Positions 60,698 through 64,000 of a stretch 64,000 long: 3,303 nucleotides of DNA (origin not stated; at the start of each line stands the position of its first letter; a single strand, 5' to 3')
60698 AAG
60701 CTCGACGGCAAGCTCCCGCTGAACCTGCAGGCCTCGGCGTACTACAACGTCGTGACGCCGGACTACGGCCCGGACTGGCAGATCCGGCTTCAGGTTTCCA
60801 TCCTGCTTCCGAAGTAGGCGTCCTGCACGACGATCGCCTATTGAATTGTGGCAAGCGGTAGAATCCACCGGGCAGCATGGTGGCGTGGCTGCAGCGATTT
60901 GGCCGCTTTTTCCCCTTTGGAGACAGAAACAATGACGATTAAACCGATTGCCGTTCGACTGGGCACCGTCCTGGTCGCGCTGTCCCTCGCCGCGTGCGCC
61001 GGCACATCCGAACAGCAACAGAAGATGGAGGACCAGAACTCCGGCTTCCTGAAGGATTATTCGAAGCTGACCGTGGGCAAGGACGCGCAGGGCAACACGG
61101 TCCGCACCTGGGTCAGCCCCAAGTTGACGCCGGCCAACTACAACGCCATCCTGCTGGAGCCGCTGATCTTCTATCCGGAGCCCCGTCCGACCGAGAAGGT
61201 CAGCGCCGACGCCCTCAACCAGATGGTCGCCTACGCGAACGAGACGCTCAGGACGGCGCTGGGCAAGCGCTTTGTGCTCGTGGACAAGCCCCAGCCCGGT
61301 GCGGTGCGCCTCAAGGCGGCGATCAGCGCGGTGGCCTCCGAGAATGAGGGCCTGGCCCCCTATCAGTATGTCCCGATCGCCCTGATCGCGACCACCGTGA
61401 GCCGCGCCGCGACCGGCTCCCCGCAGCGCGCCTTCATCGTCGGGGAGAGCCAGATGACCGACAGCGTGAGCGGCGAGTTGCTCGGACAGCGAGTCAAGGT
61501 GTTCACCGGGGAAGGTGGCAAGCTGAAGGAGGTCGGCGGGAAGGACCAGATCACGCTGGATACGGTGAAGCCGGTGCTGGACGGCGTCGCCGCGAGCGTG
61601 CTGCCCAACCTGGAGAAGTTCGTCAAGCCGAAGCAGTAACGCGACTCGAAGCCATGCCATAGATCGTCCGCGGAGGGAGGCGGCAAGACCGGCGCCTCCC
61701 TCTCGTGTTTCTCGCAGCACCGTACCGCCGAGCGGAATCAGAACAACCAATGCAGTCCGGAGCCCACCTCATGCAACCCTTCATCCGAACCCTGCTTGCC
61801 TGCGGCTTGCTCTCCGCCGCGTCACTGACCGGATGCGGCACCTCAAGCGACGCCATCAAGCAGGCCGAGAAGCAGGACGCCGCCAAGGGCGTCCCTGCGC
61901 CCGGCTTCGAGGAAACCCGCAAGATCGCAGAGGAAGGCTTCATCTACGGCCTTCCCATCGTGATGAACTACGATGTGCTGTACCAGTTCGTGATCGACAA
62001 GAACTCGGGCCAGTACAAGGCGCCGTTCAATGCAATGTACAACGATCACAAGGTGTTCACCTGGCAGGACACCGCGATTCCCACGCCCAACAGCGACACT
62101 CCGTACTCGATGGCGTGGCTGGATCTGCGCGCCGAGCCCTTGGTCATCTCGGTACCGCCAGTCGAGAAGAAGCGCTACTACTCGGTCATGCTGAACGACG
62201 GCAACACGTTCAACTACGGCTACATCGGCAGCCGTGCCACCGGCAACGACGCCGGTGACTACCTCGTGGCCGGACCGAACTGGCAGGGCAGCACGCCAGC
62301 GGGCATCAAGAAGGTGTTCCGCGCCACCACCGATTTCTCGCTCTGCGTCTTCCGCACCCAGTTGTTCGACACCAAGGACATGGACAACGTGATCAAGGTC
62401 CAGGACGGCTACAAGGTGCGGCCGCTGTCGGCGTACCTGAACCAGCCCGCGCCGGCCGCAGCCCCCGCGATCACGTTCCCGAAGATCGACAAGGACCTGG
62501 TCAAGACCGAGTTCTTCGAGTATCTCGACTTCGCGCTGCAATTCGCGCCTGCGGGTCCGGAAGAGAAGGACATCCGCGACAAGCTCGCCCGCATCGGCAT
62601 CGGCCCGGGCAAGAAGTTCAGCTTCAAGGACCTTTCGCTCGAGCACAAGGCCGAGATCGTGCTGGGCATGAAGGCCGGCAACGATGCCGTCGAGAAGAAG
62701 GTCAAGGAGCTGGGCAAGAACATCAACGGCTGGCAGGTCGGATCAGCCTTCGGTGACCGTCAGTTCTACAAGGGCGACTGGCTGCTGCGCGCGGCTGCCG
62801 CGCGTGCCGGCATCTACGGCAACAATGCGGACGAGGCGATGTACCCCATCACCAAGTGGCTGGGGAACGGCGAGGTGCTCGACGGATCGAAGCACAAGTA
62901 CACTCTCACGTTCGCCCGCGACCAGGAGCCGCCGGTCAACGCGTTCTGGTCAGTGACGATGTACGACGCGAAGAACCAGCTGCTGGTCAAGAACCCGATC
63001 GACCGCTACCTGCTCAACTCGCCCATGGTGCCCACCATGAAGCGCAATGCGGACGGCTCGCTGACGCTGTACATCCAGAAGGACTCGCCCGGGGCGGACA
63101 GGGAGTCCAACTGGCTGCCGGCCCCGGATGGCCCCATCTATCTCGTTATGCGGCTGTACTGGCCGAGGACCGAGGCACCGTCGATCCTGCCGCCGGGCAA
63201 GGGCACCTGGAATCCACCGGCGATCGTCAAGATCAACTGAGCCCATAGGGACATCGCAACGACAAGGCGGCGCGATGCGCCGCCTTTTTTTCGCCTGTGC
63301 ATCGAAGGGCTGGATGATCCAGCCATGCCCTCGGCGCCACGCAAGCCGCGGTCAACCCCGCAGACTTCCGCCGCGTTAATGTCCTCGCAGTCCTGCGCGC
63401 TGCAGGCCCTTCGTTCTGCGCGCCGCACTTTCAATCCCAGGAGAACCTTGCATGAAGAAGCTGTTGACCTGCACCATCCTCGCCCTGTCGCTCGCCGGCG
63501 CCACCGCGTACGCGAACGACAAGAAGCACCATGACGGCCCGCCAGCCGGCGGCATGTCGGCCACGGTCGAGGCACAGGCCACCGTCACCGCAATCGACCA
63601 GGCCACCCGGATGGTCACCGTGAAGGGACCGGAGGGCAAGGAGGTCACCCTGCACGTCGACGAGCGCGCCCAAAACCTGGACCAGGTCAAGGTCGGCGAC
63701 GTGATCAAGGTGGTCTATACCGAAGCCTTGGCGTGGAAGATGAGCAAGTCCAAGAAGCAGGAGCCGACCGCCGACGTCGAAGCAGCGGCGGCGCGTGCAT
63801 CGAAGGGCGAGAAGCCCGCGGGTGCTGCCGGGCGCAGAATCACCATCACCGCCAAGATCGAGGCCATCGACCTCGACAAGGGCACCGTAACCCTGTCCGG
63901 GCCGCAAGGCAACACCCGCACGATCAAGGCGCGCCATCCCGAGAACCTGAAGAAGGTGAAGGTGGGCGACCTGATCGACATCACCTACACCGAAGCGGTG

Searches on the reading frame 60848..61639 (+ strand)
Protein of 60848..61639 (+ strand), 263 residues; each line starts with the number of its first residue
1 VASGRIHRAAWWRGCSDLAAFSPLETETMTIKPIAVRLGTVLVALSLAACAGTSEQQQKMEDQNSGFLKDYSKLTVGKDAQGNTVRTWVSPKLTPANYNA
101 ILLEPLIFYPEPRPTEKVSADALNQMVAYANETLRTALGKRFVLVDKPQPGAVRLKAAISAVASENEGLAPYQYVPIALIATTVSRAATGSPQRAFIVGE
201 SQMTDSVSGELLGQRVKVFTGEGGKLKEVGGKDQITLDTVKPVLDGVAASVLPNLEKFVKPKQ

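Call 65: search_protein_families(library=pfam, proteins=[window:60848-61639:+], max_evalue=0.001)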
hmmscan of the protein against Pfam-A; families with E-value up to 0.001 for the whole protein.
window:60848-61639:+ (263 aa): 1 family
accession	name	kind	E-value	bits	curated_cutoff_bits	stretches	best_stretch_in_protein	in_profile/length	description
PF11769.13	DUF3313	-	1.6e-41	142.6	26.1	1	64-249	2-185/187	Protein of unknown function (DUF3313)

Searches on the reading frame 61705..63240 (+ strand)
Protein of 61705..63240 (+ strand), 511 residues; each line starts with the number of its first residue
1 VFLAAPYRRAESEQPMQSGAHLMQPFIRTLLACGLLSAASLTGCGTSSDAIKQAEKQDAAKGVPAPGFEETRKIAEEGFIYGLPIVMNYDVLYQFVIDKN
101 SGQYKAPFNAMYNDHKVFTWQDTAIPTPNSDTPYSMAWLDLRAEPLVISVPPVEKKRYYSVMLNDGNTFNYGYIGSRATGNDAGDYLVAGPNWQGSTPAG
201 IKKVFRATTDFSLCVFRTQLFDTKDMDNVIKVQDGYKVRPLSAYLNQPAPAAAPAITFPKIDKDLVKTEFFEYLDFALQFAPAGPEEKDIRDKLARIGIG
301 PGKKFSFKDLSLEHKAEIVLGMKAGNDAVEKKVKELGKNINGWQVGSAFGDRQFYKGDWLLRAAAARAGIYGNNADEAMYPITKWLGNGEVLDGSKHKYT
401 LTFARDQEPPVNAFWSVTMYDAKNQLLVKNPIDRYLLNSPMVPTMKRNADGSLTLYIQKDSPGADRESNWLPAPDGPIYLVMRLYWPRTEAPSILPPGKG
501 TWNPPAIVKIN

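Call 65: search_protein_families(library=pfam, proteins=[window:61705-63240:+], max_evalue=0.001)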
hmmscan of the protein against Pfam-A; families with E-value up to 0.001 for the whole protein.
window:61705-63240:+ (511 aa): 2 families
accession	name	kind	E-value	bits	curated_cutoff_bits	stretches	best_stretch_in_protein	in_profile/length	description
PF06863.17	DUF1254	-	6.5e-42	143.3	22.2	1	108-240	1-133/133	Protein of unknown function (DUF1254)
PF06742.16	DUF1214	-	3.3e-34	118.2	25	1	377-488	1-111/112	Protein of unknown function (DUF1214)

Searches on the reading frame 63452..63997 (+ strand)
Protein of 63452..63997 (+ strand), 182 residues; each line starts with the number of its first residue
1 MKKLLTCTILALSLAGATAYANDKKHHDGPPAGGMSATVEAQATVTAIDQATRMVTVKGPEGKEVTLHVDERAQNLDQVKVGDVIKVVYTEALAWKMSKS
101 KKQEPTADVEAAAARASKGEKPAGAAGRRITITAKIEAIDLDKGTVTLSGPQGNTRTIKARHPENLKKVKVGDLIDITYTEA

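Call 65: search_protein_families(library=pfam, proteins=[window:63452-63997:+], max_evalue=0.001)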
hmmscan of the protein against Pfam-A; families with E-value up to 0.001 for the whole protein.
window:63452-63997:+ (182 aa): 1 family
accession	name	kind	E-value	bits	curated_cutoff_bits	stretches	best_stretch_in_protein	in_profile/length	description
PF11604.15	CusF_Ec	-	1.2e-05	25.5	27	0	132-178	4-57/72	Copper binding periplasmic protein CusF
